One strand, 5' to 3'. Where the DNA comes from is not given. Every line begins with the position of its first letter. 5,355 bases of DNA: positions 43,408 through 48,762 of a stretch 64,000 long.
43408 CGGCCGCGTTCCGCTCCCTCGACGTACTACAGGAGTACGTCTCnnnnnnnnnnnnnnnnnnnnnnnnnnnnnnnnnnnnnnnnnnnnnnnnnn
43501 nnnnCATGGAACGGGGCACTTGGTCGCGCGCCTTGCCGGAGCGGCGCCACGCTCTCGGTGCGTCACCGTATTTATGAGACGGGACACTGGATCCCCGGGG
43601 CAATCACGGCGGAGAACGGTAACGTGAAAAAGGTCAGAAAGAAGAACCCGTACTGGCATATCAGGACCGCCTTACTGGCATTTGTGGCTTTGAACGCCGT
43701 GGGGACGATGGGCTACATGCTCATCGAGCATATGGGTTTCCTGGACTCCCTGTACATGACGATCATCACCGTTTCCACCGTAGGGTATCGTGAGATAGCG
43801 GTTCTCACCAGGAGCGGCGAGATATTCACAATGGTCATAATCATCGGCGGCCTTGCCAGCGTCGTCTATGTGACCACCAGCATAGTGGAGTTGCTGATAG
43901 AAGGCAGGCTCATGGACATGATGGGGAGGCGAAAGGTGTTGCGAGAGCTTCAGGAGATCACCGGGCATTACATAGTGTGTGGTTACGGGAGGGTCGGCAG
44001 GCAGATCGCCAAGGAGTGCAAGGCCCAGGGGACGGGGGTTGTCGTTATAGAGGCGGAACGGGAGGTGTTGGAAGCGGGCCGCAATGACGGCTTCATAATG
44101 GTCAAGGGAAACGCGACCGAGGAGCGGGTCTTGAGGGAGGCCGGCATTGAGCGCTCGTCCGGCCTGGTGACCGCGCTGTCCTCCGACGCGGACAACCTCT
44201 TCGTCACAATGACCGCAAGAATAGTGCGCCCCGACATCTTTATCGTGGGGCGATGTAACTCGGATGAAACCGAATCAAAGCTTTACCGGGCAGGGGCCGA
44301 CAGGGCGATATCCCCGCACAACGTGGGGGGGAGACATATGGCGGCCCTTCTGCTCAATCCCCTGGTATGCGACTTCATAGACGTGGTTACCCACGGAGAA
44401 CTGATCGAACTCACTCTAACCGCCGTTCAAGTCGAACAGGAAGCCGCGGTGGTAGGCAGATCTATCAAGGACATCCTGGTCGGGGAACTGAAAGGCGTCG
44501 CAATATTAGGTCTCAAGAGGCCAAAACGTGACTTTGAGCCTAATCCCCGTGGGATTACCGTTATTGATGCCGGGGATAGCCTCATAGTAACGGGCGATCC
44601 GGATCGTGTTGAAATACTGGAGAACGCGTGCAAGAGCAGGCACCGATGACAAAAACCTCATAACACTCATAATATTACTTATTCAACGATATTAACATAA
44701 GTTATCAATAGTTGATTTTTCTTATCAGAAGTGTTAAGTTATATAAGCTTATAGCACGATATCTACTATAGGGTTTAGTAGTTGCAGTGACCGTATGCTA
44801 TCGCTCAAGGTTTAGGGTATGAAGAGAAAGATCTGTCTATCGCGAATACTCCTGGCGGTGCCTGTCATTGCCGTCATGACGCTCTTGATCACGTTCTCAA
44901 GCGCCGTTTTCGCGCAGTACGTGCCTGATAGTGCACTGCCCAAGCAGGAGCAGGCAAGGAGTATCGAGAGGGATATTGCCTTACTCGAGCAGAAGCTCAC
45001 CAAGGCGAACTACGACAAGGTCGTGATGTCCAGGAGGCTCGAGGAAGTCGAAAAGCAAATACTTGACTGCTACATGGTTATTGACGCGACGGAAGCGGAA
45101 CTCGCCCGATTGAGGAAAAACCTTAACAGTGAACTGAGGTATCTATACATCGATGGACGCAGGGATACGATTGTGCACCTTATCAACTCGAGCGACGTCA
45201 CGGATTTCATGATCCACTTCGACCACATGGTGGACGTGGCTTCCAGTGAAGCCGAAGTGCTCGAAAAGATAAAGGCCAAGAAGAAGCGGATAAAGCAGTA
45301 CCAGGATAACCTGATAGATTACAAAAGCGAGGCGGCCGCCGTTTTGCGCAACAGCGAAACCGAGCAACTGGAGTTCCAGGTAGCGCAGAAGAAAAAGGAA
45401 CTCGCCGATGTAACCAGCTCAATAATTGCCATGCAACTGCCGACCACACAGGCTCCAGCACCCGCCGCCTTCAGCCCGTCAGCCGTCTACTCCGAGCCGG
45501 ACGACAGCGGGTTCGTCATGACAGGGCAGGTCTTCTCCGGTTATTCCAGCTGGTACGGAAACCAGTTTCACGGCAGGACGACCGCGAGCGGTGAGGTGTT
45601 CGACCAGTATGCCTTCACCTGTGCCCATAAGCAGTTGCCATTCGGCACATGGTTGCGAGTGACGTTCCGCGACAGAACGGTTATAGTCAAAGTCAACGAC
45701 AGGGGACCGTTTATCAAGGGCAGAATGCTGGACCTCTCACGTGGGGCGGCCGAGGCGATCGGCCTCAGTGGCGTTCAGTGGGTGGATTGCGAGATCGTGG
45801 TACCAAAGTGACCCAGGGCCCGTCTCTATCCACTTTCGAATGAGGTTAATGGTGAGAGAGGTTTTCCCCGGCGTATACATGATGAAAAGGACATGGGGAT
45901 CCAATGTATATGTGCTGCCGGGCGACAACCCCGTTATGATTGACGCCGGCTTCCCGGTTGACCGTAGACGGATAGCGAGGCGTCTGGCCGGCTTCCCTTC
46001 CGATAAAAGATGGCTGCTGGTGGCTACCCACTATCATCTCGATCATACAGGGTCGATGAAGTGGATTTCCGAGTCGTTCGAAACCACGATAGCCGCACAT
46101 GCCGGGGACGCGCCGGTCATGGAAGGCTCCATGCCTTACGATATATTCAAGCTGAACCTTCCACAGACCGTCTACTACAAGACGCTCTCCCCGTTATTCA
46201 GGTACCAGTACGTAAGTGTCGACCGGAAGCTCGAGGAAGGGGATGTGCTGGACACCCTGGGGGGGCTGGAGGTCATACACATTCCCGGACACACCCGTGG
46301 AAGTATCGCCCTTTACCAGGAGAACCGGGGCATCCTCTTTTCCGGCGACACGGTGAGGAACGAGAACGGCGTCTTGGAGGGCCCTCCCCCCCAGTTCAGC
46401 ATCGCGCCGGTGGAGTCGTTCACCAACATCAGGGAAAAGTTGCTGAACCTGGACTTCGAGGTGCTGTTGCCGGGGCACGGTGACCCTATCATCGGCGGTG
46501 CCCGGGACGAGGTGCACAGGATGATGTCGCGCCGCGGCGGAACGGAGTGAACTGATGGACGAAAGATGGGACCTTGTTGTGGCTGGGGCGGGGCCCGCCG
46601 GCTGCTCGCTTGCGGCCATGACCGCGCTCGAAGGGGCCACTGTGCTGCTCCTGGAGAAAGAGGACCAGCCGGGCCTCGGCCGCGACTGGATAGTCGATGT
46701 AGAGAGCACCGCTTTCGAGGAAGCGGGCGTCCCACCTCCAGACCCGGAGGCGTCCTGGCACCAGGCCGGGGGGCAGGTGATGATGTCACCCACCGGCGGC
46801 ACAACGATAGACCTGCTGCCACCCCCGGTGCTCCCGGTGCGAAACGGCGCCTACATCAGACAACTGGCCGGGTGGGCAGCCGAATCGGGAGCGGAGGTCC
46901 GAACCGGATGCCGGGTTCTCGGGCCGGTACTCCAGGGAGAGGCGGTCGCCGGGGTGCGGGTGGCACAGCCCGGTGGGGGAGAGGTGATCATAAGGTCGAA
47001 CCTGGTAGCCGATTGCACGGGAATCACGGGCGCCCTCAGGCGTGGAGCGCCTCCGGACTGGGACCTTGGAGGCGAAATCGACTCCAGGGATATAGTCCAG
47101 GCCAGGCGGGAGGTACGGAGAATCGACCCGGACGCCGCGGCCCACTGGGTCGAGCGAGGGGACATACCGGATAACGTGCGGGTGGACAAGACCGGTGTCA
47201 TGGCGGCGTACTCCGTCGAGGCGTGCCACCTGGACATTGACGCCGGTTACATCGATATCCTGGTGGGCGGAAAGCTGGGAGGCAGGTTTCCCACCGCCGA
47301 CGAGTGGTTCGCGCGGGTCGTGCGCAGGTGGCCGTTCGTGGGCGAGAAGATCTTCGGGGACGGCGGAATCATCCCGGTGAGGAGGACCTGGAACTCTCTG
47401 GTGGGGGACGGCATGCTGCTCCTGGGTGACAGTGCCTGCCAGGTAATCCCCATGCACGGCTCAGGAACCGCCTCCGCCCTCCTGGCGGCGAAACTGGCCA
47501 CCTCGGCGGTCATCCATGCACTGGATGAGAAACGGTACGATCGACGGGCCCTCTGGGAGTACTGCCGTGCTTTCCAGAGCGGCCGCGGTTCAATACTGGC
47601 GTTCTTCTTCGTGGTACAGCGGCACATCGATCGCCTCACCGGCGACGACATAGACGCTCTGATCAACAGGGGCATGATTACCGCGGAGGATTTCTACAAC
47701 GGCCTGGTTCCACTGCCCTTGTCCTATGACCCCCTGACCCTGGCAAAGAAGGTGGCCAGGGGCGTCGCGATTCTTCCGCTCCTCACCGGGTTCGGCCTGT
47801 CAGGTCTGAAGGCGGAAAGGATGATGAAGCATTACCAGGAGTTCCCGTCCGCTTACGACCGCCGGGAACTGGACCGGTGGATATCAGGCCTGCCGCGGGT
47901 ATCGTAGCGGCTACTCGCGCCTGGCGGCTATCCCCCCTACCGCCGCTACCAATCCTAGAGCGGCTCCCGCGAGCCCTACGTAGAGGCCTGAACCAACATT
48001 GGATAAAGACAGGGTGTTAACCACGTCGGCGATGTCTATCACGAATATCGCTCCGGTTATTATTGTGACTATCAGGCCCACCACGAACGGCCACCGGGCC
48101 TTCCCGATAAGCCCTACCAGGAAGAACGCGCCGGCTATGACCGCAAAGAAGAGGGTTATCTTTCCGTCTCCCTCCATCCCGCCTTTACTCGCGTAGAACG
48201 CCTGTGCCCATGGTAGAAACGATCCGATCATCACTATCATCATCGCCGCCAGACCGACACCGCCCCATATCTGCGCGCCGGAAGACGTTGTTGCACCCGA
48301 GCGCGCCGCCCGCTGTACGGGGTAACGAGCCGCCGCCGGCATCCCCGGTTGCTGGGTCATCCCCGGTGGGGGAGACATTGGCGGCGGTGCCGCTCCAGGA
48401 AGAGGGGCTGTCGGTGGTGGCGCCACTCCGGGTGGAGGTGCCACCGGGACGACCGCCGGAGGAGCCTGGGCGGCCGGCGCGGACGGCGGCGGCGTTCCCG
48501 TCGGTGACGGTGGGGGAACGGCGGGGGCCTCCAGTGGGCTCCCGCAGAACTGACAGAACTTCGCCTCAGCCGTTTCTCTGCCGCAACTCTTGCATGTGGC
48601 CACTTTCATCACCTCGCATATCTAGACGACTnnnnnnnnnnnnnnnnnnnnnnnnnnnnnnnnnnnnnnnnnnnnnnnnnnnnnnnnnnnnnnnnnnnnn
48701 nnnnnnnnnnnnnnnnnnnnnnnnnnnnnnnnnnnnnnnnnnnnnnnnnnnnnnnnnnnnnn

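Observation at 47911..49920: Stand-alone AcsE/MtrH-like pterin-binding methyltransferase in an operon with two paralogous 4-TM proteins, one carrying a zinc ribbon and a Pro-rich stalk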

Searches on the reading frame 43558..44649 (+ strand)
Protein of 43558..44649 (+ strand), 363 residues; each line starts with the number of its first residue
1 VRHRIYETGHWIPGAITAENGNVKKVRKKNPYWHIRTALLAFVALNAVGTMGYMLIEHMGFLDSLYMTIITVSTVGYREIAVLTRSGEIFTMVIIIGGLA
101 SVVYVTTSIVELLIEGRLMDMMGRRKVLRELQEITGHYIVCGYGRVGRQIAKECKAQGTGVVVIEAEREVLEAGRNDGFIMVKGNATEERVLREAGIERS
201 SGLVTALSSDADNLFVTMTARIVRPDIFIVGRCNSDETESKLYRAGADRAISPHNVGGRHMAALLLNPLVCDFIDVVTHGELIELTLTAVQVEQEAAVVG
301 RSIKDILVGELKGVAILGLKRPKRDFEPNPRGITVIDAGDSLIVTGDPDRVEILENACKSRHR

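Call 16: search_protein_families(library=pfam, proteins=[window:43558-44649:+], max_evalue=0.0001)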
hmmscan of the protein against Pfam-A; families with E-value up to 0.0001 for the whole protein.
window:43558-44649:+ (363 aa): 3 families
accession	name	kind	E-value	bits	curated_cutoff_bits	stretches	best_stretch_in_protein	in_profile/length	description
PF02254.24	TrkA_N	-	1.3e-32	113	23.8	1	138-253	1-116/116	TrkA-N domain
PF07885.22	Ion_trans_2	-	2.4e-12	47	22.5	1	42-114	3-78/79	Ion channel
PF02080.26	TrkA_C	-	1.4e-10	41.4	27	1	288-355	2-67/71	TrkA-C domain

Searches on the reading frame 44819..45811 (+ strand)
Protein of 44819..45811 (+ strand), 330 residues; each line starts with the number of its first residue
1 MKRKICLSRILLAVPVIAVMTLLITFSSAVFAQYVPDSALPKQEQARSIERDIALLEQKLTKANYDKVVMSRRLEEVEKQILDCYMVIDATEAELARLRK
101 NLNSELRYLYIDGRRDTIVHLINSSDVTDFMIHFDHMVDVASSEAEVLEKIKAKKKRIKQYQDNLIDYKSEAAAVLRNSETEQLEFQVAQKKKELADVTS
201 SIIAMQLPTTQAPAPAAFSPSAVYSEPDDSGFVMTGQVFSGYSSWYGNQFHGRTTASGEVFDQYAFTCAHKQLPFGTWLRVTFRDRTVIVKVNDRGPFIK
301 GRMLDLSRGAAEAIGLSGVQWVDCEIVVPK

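Call 3: search_protein_families(library=pfam, proteins=[window:44819-45811:+], max_evalue=0.01)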
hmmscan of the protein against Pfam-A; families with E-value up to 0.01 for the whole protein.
window:44819-45811:+ (330 aa): 2 families
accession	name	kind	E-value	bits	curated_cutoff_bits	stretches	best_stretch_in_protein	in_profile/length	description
PF03330.24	DPBB_1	-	7.1e-21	74.7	28.8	1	240-317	3-74/83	Lytic transglycolase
PF24568.1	CC_PcsB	-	0.0055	17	27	0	90-160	3-74/75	Peptidoglycan hydrolase PcsB, coiled-coil domain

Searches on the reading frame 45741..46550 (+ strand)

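Call 3: search_protein_families(library=pfam, proteins=[window:45741-46550:+], max_evalue=0.01)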
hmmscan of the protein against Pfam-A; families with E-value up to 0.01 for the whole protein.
window:45741-46550:+ (269 aa): 1 family
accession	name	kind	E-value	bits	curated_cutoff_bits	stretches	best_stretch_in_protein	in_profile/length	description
PF00753.33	Lactamase_B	-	7.4e-28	98.3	22.7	1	52-246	4-196/196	Metallo-beta-lactamase superfamily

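Call 4: search_protein_families(library=ncbifam, proteins=[window:45741-46550:+], max_evalue=0.01)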
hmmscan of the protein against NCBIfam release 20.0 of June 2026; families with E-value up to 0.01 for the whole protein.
window:45741-46550:+ (269 aa): 20 families
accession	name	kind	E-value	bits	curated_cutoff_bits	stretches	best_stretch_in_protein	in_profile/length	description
TIGR03413.1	GSH_gloB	equivalog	1.2e-11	44.5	200.8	1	158-205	80-128/248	hydroxyacylglutathione hydrolase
NF033105.1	bla_subclass_B3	equivalog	4.4e-11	42.5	240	1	63-190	33-152/257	subclass B3 metallo-beta-lactamase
NF012229.1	bla_class_B_core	domain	2.2e-10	40.8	100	1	55-192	17-137/139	metallo-beta-lactamase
NF053820.1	MBLfold_Strvi7410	exception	2.3e-07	30.5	525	1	160-250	154-257/343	Strvi_7410 family MBL fold metallo-hydrolase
NF047925.1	pyridox_lacton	equivalog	4.4e-06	26.7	325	1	87-231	86-235/268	4-pyridoxolactonase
TIGR04558.1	SoxH_rel_PQQ_1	hypoth_equivalog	6.6e-06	25.4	300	1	161-248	134-215/285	quinoprotein relay system zinc metallohydrolase 1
NF047896.1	blaMIM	exception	1.2e-05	24.9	640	1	56-190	73-200/306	MIM family subclass B3 metallo-beta-lactamase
NF040470.1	blaEAM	exception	5.7e-05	22.2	660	1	54-190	82-212/318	EAM family subclass B3 metallo-beta-lactamase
NF012140.0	blaBJP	exception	0.0001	21.2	600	1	67-190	69-183/294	BJP family subclass B3 metallo-beta-lactamase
NF033088.2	bla_subclass_B1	equivalog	0.00022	20.9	200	1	86-248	65-202/217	subclass B1 metallo-beta-lactamase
NF033184.1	B3_Acin_new1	exception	0.00027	20.2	580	1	50-190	45-177/283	putative subclass B3 metallo-beta-lactamase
NF000459.2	blaSPG-1_fam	exception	0.00041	19.5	550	1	51-190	48-177/285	SPG-1 family subclass B3 metallo-beta-lactamase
NF007597.0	PRK10241.1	equivalog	0.00057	19.2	421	0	163-207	88-131/251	hydroxyacylglutathione hydrolase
NF000456.2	blaMSI-1_fam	exception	0.00059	19.2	550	1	60-197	55-186/289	MSI-1 family subclass B3 metallo-beta-lactamase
NF000457.2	blaPEDO-1_fam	exception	0.00081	18.9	550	1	67-191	66-182/286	PEDO-1 family subclass B3 metallo-beta-lactamase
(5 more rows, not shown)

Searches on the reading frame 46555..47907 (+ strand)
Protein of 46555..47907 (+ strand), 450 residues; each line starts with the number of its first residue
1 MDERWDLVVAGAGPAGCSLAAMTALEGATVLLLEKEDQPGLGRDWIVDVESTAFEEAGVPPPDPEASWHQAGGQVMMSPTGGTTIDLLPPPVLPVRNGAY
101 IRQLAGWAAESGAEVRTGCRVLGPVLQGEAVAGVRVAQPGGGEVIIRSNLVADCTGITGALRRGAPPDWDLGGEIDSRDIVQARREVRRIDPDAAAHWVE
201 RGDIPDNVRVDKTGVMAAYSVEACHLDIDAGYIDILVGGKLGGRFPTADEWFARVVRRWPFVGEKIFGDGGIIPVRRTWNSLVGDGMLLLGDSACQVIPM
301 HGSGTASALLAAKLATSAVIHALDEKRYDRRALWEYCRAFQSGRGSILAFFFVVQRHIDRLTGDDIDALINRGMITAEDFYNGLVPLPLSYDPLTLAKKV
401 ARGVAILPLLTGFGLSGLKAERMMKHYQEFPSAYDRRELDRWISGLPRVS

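Call 3: search_protein_families(library=pfam, proteins=[window:46555-47907:+], max_evalue=0.01)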
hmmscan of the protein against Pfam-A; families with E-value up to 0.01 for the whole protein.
window:46555-47907:+ (450 aa): 7 families
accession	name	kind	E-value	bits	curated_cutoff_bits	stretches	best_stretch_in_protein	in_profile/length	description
PF01266.30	DAO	-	9.3e-10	39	27.9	2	6-42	1-37/353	FAD dependent oxidoreductase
PF01494.25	FAD_binding_3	-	1.9e-08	34.4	22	1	6-168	3-170/349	FAD binding domain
PF12831.13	FAD_oxidored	-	1.4e-07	31.6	27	1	6-40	1-35/416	FAD dependent oxidoreductase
PF05834.18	Lycopene_cycl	-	6.8e-05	22.5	23.4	1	6-39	1-36/380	Lycopene cyclase protein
PF13450.12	NAD_binding_8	-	0.00013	22.6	21.9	1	9-40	1-32/68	NAD(P)-binding Rossmann-like domain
PF00890.30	FAD_binding_2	-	0.00043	20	20.4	1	6-38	1-33/414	FAD binding domain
PF04820.20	Trp_halogenase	-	0.0013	18.1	21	0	97-161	157-217/458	Tryptophan halogenase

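Call 4: search_protein_families(library=ncbifam, proteins=[window:46555-47907:+], max_evalue=0.01)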
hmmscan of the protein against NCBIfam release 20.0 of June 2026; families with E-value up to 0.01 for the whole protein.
window:46555-47907:+ (450 aa): 37 families (the best 25 are shown)
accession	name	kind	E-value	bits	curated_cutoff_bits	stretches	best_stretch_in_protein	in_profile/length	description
NF041080.1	DGGGPL_reductase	equivalog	7.2e-49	166.9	580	2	264-444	253-434/447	digeranylgeranylglycerophospholipid reductase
TIGR02032.1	GG-red-SF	subfamily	2.1e-24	86.7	158.8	2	5-166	1-156/297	geranylgeranyl reductase family protein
NF041385.1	Dggglyphlred_Halo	equivalog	2e-11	43.1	700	1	1-161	1-154/405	digeranylgeranylglycerophospholipid reductase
NF041160.1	DGGPL_Thplmales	equivalog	6.3e-10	38.5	780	2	271-339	262-330/396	digeranylgeranylglycerophospholipid reductase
NF045655.1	MkRedMenJ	equivalog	5.5e-08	32.1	700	1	258-358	254-352/406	menaquinone reductase MenJ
TIGR02023.1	BchP-ChlP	subfamily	3e-07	29.8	343.3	1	265-356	245-333/388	geranylgeranyl diphosphate reductase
NF004834.1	PRK06185.1-3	subfamily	9.2e-07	28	500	0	6-37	9-40/420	FAD-dependent oxidoreductase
NF033145.1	rif_monoox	equivalog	1.7e-06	27.2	800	1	6-163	2-158/472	rifampin monooxygenase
NF049967.1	QhpG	equivalog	5.4e-06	25.6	240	1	8-38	2-32/423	flavin-dependent monooxygenase QhpG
NF007542.0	PRK10157.1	subfamily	1.4e-05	24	610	0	280-343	290-355/428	FAD-dependent oxidoreductase FixC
NF004829.0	PRK06183.1-3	subfamily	5.6e-05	22.1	390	1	3-39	7-43/520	bifunctional 3-(3-hydroxy-phenyl)propionate/3-hydroxycinnamic acid hydroxylase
NF004833.1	PRK06185.1-1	subfamily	0.00012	21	488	0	284-359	280-351/403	FAD-dependent oxidoreductase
NF006130.0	PRK08274.1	equivalog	0.00015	20.7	369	1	2-38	3-39/467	FAD-dependent tricarballylate dehydrogenase TcuA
NF004835.0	PRK06185.1-4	equivalog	0.00016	20.6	601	0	6-37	12-43/411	FAD-dependent oxidoreductase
NF006593.0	PRK09126.1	equivalog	0.00029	19.8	420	1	3-37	3-37/393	5-demethoxyubiquinol-8 5-hydroxylase UbiM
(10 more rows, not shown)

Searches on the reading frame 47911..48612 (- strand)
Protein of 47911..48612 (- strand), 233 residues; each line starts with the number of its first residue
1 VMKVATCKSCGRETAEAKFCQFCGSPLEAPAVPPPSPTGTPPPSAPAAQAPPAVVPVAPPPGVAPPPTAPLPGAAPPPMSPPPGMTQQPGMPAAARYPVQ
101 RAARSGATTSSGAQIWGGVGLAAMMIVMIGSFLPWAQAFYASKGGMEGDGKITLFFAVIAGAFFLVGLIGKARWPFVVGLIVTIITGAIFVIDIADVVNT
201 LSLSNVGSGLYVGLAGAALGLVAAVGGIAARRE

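Call 3: search_protein_families(library=pfam, proteins=[window:47911-48612:-], max_evalue=0.01)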
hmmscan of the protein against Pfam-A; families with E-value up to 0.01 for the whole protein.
window:47911-48612:- (233 aa): 3 families
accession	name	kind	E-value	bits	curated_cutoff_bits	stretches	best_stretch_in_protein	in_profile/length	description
PF24460.1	DUF7575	-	0.00035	20.3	28.5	1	5-28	4-28/28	Domain of unknown function (DUF7575)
PF13240.11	Zn_Ribbon_1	-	0.0054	16.9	25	1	7-27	2-23/23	zinc-ribbon domain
PF12773.13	DZR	-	0.0073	16.9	27.3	0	7-28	1-23/45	Double zinc ribbon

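Call 4: search_protein_families(library=ncbifam, proteins=[window:47911-48612:-], max_evalue=0.01)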
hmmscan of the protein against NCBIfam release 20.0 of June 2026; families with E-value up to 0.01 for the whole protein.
window:47911-48612:- (233 aa): 0 families
